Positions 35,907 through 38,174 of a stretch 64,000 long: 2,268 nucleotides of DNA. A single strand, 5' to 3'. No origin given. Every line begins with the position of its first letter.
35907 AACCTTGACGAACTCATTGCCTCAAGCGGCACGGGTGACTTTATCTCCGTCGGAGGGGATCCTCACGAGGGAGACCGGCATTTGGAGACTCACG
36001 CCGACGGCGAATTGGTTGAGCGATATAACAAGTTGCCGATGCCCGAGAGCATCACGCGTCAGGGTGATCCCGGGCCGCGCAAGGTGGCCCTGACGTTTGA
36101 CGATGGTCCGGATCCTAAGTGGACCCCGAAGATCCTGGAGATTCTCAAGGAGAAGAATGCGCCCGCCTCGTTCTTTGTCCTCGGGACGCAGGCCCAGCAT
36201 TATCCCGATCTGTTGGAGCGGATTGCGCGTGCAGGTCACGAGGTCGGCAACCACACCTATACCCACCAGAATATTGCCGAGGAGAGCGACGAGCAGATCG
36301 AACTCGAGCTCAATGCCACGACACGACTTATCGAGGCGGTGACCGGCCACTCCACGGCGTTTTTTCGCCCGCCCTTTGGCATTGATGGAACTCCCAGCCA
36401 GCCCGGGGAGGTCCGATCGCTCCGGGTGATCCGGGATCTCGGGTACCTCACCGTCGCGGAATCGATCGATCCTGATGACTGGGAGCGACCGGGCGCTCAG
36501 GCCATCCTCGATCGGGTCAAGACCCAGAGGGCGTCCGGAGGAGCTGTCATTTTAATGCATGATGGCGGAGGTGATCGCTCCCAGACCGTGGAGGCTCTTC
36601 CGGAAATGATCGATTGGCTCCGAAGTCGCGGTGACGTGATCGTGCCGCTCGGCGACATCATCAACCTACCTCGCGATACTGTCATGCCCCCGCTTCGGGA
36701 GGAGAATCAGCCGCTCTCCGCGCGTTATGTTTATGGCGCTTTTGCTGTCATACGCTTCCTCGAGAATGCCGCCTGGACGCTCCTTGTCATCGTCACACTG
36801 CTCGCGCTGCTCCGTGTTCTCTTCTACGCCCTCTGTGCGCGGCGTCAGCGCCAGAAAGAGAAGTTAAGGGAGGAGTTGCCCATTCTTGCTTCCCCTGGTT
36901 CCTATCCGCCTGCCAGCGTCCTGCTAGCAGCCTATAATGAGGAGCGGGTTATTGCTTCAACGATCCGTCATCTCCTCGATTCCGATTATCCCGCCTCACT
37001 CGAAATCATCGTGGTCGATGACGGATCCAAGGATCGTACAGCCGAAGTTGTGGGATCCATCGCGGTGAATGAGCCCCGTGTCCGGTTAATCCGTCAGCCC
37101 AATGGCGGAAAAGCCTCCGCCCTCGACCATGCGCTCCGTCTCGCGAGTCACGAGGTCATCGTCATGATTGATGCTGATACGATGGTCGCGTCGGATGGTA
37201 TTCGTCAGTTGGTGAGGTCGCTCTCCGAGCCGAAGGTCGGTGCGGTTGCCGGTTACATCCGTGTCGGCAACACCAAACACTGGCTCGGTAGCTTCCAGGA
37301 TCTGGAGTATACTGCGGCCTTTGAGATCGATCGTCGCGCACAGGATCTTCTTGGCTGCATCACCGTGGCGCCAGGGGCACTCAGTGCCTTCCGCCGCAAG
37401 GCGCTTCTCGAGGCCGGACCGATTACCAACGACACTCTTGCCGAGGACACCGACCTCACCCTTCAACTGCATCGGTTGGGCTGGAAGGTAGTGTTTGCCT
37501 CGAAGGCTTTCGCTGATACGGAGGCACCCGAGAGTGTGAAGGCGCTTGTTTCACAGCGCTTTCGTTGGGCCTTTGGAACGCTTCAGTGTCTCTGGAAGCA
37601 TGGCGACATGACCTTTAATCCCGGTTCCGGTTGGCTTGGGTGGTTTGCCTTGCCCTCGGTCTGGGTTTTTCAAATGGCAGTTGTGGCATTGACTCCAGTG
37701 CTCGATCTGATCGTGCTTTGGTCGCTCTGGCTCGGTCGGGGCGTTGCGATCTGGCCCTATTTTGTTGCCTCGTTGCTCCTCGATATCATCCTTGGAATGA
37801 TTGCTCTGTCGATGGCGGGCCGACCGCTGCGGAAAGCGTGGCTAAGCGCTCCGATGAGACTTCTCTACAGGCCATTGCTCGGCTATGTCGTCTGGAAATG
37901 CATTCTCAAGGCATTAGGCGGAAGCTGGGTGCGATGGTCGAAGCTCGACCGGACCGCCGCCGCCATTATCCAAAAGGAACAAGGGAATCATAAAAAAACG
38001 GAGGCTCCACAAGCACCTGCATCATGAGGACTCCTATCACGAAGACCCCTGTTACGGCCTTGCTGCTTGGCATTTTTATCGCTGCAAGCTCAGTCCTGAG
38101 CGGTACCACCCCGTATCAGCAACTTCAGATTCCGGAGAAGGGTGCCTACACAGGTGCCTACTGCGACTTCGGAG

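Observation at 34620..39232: Single-polypeptide exopolysaccharide machine (GH18-like + CE4 deacetylase + processive GT2 synthase) translationally coupled to a GH26-like hydrolase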

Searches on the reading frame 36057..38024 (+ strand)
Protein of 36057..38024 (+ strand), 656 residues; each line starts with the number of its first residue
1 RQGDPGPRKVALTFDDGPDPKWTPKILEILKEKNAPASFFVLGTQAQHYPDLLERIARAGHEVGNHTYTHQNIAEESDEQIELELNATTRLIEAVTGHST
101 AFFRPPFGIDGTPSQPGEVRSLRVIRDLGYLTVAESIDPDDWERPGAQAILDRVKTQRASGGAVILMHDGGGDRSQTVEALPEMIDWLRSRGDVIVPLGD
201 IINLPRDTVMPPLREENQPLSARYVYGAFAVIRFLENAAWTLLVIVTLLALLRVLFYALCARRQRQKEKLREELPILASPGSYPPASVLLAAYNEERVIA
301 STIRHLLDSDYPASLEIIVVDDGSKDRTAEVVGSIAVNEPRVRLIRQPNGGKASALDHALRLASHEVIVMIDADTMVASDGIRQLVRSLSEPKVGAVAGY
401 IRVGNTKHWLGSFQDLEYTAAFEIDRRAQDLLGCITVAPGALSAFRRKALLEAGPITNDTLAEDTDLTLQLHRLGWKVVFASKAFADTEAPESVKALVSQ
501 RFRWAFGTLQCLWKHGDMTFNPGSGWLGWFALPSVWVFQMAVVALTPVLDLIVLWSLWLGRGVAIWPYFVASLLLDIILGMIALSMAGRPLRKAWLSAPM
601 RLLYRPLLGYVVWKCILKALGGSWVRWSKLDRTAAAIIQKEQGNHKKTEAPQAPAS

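Call 70: search_dna_similar(query=window:36057-38024:+, collection=plasmids, mode=protein, max_rows=45, rows=best)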
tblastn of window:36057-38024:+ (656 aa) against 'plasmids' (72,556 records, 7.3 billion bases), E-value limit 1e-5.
Records with a match: 1798; places in all: 2333; records where one place covers at least 80% of the query: 36.
Best place of each record, by identity: <60% 1798.
By first word of the organism name: Rhizobium 312; Bacillus 250; Escherichia 198; Sinorhizobium 156; Ralstonia 129; Bradyrhizobium 44; Agrobacterium 40; Streptomyces 36; Priestia 35; Lactiplantibacillus 31; and 186 more.
By predicted mobility (MOB-suite, as given by PLSDB): non-mobilizable 858; conjugative 537; mobilizable 403.
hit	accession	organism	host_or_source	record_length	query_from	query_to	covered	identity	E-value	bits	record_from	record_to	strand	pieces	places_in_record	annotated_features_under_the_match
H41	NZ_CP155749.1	Sphingomonas parapaucimobilis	Chinese cabbage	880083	7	633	96%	42.9%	4e-143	468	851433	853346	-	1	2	glycosyltransferase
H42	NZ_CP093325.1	Bacillus sp. N5-665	whole organism,peat soil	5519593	1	635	97%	41.9%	1e-158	513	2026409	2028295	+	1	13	none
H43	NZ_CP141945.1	Novosphingobium sp. RL4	Rheum palmatum L.,Single ...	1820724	7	633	96%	42.3%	2e-137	452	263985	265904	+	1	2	none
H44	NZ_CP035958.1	Bacillus mycoides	cell culture,soil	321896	1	635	97%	41.1%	4e-152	494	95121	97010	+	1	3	glycosyltransferase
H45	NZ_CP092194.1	Deinococcus sp. KNUC1210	Setaria viridis,cell ...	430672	1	632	96%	41.2%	8e-129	426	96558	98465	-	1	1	glycosyltransferase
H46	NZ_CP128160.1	Bacillus sp. DX3.1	bacterial isolate,field soil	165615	1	636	96%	41.2%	6e-126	499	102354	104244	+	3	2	none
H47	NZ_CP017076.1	Novosphingobium resinovorum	single cell,soil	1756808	1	643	88%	44.7%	2e-80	490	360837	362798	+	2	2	none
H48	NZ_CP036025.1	Bacillus mycoides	cell culture,soil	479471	1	647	99%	39.7%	6e-154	499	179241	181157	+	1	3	glycosyltransferase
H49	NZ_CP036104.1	Bacillus mycoides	cell culture,soil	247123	1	635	97%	40.5%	1e-154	501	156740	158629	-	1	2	glycosyltransferase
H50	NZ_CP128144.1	Bacillus mycoides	bacterial isolate,field soil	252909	1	635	97%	40.5%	1e-154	501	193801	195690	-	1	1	glycosyltransferase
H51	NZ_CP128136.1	Bacillus mycoides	bacterial isolate,field soil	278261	1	635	97%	40.5%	1e-154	501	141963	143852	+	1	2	glycosyltransferase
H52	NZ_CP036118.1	Bacillus mycoides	cell culture,soil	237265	1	635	97%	40.5%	2e-154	501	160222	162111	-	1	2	glycosyltransferase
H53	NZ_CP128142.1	Bacillus mycoides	bacterial isolate,field soil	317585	1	635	97%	40.3%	4e-154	499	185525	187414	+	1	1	glycosyltransferase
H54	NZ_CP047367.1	Bacillus nitratireducens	Solanum lycopersicum L.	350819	1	636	97%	39.6%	2e-157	509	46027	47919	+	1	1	glycosyltransferase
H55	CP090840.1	Streptomyces viridifaciens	Whole organism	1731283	1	632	96%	38.8%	7e-118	395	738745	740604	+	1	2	bifunctional polysaccharide deacetylase/glycosyltransferase family 2 ...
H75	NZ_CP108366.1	Streptomyces sp. NBC_01340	-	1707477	10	652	86%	40.4%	7e-66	397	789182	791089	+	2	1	none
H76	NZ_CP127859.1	Kocuria rosea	single cell culture,deep sea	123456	1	650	87%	37.3%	5e-67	372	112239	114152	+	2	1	bifunctional polysaccharide deacetylase/glycosyltransferase family 2 ...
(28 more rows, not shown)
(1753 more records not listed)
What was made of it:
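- On MatAB-type system: 38.8-40.4% identity to Streptomyces bifunctional proteins over 86-96% of the module (call 70).
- Closest known: Streptomyces MatA/MatB. Same: 38.8-40.4% identity over 86-96% of the CE4-TM-GT2 module to Streptomyces MatB-type proteins (call 70).
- Closest known: Rhizobial NodB/NodC. Same: The adjacent nodB-nodC genes align colinearly with residues about 485-990 of the window protein (call 70).
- nodB-nodC on symbiosis plasmids align colinearly with the CE4-GT2 module (call 70).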

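Call 71: get_annotated_region(hit=H55, flank=5000)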
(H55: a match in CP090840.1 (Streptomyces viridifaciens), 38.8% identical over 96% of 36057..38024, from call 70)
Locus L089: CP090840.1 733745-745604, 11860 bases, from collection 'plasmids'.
description: Streptomyces viridifaciens strain DSM 40239 plasmid pKVP1, complete sequence
organism: Streptomyces viridifaciens (NCBI taxid 48665)
taxonomy: Bacteria; Actinomycetota; Actinomycetes; Kitasatosporales; Streptomycetaceae; Streptomyces; Streptomyces viridifaciens
host: -; source: Whole organism; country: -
typing (MOB-suite, as given by PLSDB): mobilizable; relaxase MOBP
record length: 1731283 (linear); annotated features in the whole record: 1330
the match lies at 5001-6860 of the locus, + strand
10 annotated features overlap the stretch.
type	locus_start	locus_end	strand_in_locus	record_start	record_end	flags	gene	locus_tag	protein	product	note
CDS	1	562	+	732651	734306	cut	-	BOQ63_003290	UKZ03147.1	molybdopterin-dependent oxidoreductase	-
CDS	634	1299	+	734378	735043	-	-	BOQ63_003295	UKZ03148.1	fasciclin domain-containing protein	-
CDS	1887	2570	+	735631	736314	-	-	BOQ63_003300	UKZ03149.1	GNAT family N-acetyltransferase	-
CDS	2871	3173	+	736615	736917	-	-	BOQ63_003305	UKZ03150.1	hypothetical protein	-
CDS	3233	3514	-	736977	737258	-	-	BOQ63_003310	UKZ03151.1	hypothetical protein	-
CDS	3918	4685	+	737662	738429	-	-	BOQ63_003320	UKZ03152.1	hypothetical protein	-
CDS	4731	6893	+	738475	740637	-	-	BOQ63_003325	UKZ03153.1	bifunctional polysaccharide deacetylase/glycosyltransferase family 2 protein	-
CDS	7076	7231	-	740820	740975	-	-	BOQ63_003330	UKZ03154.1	hypothetical protein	-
CDS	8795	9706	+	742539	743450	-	-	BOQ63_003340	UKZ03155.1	ribosome-inactivating family protein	-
CDS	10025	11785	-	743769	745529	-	-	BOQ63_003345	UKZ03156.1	ABC transporter ATP-binding protein/permease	-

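Call 72: get_annotated_region(hit=H44, flank=5000)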
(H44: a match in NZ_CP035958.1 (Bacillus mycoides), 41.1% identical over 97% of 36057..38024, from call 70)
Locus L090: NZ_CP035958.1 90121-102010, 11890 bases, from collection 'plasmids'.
description: Bacillus mycoides strain BPN03/1 plasmid p322
organism: Bacillus mycoides (NCBI taxid 1405)
taxonomy: Bacteria; Bacillota; Bacilli; Bacillales; Bacillaceae; Bacillus; Bacillus mycoides
host: -; source: cell culture,soil; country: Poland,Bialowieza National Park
typing (MOB-suite, as given by PLSDB): mobilizable; relaxase MOBP
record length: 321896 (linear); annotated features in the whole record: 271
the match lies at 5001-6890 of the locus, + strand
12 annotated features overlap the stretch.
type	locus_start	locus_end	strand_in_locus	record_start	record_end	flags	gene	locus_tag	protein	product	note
CDS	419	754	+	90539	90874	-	-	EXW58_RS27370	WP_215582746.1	DUF4064 domain-containing protein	-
CDS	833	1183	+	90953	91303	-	-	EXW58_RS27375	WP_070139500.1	DUF4064 domain-containing protein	-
CDS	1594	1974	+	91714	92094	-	-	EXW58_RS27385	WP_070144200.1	hypothetical protein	-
CDS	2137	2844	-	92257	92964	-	-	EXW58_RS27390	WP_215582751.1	IS6 family transposase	-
CDS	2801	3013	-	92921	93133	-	-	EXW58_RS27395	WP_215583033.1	hypothetical protein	-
CDS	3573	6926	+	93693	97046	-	-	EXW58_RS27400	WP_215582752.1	glycosyltransferase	-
CDS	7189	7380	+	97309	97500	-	-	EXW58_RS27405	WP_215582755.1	hypothetical protein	-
CDS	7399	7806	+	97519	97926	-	-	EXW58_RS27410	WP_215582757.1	hypothetical protein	-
CDS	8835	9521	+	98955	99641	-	-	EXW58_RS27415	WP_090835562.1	IS6 family transposase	-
CDS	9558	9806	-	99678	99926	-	-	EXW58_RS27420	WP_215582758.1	hypothetical protein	-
CDS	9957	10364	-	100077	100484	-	-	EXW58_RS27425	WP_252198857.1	DUF559 domain-containing protein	-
CDS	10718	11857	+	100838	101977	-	-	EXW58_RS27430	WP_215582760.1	DUF3994 domain-containing protein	-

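Call 74: get_annotated_region(hit=H75, flank=5000)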
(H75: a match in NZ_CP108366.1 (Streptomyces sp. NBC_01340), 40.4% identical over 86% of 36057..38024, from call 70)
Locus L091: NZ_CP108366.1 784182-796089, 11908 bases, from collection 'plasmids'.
description: Streptomyces sp. NBC_01340 plasmid unnamed1, complete sequence
organism: Streptomyces sp. NBC_01340 (NCBI taxid 2903830)
taxonomy: Bacteria; Actinomycetota; Actinomycetes; Kitasatosporales; Streptomycetaceae; Streptomyces; Streptomyces sp. NBC 01340
host: -; source: -; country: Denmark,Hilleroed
typing (MOB-suite, as given by PLSDB): mobilizable; replicon rep_cluster_1879,rep_cluster_1910; relaxase MOBP
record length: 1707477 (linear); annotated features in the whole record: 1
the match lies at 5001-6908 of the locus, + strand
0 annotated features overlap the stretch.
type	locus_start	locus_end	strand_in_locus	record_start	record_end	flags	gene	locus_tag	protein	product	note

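Call 75: get_annotated_region(hit=H76, flank=5000)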
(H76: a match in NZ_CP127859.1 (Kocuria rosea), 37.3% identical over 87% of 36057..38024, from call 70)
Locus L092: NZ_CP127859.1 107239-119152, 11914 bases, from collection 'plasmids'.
description: Kocuria rosea strain 13 plasmid unnamed2, complete sequence
organism: Kocuria rosea (NCBI taxid 1275)
taxonomy: Bacteria; Actinomycetota; Actinomycetes; Micrococcales; Micrococcaceae; Kocuria; Kocuria rosea
host: -; source: single cell culture,deep sea; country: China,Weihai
typing (MOB-suite, as given by PLSDB): mobilizable; relaxase MOBP
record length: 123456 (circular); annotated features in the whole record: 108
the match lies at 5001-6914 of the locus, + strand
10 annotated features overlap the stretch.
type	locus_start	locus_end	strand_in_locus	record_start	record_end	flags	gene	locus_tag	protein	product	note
CDS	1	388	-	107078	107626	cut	-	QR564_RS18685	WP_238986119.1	DUF3093 domain-containing protein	-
CDS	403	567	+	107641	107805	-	-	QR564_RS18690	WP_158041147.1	hypothetical protein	-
CDS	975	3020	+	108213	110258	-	-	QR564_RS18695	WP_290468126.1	cytochrome c oxidase assembly protein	-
CDS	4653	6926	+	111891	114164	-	-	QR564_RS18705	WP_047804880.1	bifunctional polysaccharide deacetylase/glycosyltransferase family 2 protein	-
CDS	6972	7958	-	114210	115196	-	-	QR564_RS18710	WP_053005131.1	chitinase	-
CDS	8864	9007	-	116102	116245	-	-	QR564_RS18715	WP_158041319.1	hypothetical protein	-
CDS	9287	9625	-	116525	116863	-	-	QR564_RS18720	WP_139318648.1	hypothetical protein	-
CDS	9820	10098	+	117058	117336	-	-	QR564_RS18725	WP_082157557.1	hypothetical protein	-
CDS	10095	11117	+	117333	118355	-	-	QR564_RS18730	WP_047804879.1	SURF1 family protein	-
CDS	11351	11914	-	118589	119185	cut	-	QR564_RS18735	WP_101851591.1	copper resistance CopC family protein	-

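Call 79: search_protein_families(library=pfam, proteins=[L092:6972-7958:-, L092:4653-6926:+, L089:4731-6893:+, L089:3918-4685:+, L090:3573-6926:+], max_evalue=0.001)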
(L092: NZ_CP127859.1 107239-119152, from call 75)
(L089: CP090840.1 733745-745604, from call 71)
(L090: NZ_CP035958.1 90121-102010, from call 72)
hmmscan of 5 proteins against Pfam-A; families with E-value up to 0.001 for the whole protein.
L092:6972-7958:- (328 aa): 1 family
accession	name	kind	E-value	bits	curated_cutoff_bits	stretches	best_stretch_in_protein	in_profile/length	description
PF00704.34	Glyco_hydro_18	-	8.1e-05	22.9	29.6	1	40-207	22-188/317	Glycosyl hydrolases family 18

L092:4653-6926:+ (757 aa): 7 families
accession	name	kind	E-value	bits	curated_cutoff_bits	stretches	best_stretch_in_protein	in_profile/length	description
PF00535.33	Glycos_transf_2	-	1.4e-32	113.4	23.3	1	389-555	1-164/168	Glycosyl transferase family 2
PF13641.12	Glyco_tranf_2_3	-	3e-30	106.4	27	1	388-612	3-230/230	Glycosyltransferase like family 2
PF01522.26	Polysacc_deac_1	-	7.2e-26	91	23.1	1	122-240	5-121/124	Polysaccharide deacetylase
PF13632.12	Glyco_trans_2_3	-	1.8e-22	80.6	27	1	468-671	1-183/198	Glycosyl transferase family group 2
PF13506.12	Glyco_transf_21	-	4.5e-15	56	21.7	1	453-610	18-173/174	Glycosyl transferase family 21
PF03142.21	Chitin_synth_2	-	1.2e-05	24.7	27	1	454-565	190-299/527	Chitin synthase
PF10111.15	Glyco_tranf_2_2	-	8.1e-05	22.7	27.3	1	389-481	1-97/276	Glycosyltransferase like family 2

L089:4731-6893:+ (720 aa): 7 families
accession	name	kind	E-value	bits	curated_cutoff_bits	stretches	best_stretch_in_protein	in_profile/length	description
PF13641.12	Glyco_tranf_2_3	-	3e-35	122.7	27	1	366-584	2-230/230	Glycosyltransferase like family 2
PF01522.26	Polysacc_deac_1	-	4e-32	111.2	23.1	1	95-204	4-112/124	Polysaccharide deacetylase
PF00535.33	Glycos_transf_2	-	1e-31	110.6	23.3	1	368-527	1-164/168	Glycosyl transferase family 2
PF13632.12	Glyco_trans_2_3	-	6.1e-28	98.4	27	1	446-646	3-183/198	Glycosyl transferase family group 2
PF13506.12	Glyco_transf_21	-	4.4e-18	65.8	21.7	1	429-581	18-172/174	Glycosyl transferase family 21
PF03142.21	Chitin_synth_2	-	1.5e-07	30.9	27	1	435-523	195-285/527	Chitin synthase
PF10111.15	Glyco_tranf_2_2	-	8.5e-06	25.9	27.3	1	368-460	1-100/276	Glycosyltransferase like family 2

L089:3918-4685:+ (255 aa): 0 families

L090:3573-6926:+ (1117 aa): 8 families
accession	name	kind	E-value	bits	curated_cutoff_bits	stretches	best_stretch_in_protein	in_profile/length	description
PF00535.33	Glycos_transf_2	-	1.1e-37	130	23.3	1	759-913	1-157/168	Glycosyl transferase family 2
PF01522.26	Polysacc_deac_1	-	1.8e-36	125.2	23.1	1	480-583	3-105/124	Polysaccharide deacetylase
PF13641.12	Glyco_tranf_2_3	-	1.2e-35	124.1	27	1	756-978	2-230/230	Glycosyltransferase like family 2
PF13632.12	Glyco_trans_2_3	-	3.3e-24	86.3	27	1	838-1044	1-193/198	Glycosyl transferase family group 2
PF00704.34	Glyco_hydro_18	-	1.1e-22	81.6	29.6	1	111-400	2-316/317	Glycosyl hydrolases family 18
PF13506.12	Glyco_transf_21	-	2.5e-10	40.5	21.7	1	823-976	18-173/174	Glycosyl transferase family 21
PF10111.15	Glyco_tranf_2_2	-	9.2e-10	38.9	27.3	1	759-858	1-104/276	Glycosyltransferase like family 2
PF03142.21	Chitin_synth_2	-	1.3e-09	37.7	27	1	829-920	195-288/527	Chitin synthase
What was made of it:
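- On GH18 glycoside hydrolases: A typical family member, from B. mycoides, scores 81.6 bits (call 79).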

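Call 86: search_dna_similar(query=L089:4731-6893:+, collection=plasmids, mode=protein, max_rows=30, rows=best, max_evalue=1e-50)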
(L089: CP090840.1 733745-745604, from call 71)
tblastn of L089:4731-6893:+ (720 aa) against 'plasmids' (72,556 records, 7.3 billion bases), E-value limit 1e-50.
Records with a match: 36; places in all: 36; records where one place covers at least 80% of the query: 3.
Best place of each record, by identity: >=99% 1; 60-80% 2; <60% 33.
By first word of the organism name: Bacillus 10; Sphingobium 8; Sulfitobacter 7; Streptomyces 3; Novosphingobium 2; Sphingomonas 2; Deinococcus 1; Limimaricola 1; Prevotella 1; Kocuria 1.
By predicted mobility (MOB-suite, as given by PLSDB): non-mobilizable 22; conjugative 9; mobilizable 5.
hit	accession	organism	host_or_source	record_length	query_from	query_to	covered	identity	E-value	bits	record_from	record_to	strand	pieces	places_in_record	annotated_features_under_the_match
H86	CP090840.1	Streptomyces viridifaciens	Whole organism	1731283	49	717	93%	100.0%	0e+0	1156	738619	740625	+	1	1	bifunctional polysaccharide deacetylase/glycosyltransferase family 2 ...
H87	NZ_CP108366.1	Streptomyces sp. NBC_01340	-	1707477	49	719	93%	70.1%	0e+0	834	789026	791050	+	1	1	none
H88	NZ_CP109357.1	Streptomyces sp. NBC_01562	-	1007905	76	719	89%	72.2%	0e+0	836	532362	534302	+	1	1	record has no annotation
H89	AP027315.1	Sphingobium sp. TomMM15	-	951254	172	720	76%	41.5%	3e-91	320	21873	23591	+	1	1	glycosyl transferase family 2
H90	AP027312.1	Sphingobium sp. TomMM7A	-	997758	172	720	76%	41.5%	2e-92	323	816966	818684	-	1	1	glycosyl transferase family 2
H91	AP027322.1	Sphingobium sp. TomTYG43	-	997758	172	720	76%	41.5%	2e-92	323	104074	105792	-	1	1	glycosyl transferase family 2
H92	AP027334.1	Sphingobium sp. TomTYG71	-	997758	172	720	76%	41.5%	2e-92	323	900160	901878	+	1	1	glycosyl transferase family 2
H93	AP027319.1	Sphingobium sp. TomTYG42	-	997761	172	720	76%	41.5%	2e-92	323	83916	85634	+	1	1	glycosyl transferase family 2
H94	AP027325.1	Sphingobium sp. TomTYG46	-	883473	172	719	76%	41.1%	5e-91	319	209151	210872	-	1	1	glycosyl transferase family 2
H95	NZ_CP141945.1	Novosphingobium sp. RL4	Rheum palmatum L.,Single ...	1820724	175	712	75%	40.0%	2e-90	317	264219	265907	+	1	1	none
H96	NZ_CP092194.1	Deinococcus sp. KNUC1210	Setaria viridis,cell ...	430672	173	717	76%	39.3%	7e-87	306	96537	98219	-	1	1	glycosyltransferase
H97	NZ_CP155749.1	Sphingomonas parapaucimobilis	Chinese cabbage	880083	173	714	75%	38.6%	1e-90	318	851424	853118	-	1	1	glycosyltransferase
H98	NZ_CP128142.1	Bacillus mycoides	bacterial isolate,field soil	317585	173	714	75%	38.4%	2e-106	363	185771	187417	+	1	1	glycosyltransferase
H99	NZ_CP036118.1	Bacillus mycoides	cell culture,soil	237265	173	714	75%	38.3%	1e-106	364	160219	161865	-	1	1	glycosyltransferase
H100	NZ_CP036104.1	Bacillus mycoides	cell culture,soil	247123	173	714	75%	38.3%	1e-106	364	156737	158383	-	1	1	glycosyltransferase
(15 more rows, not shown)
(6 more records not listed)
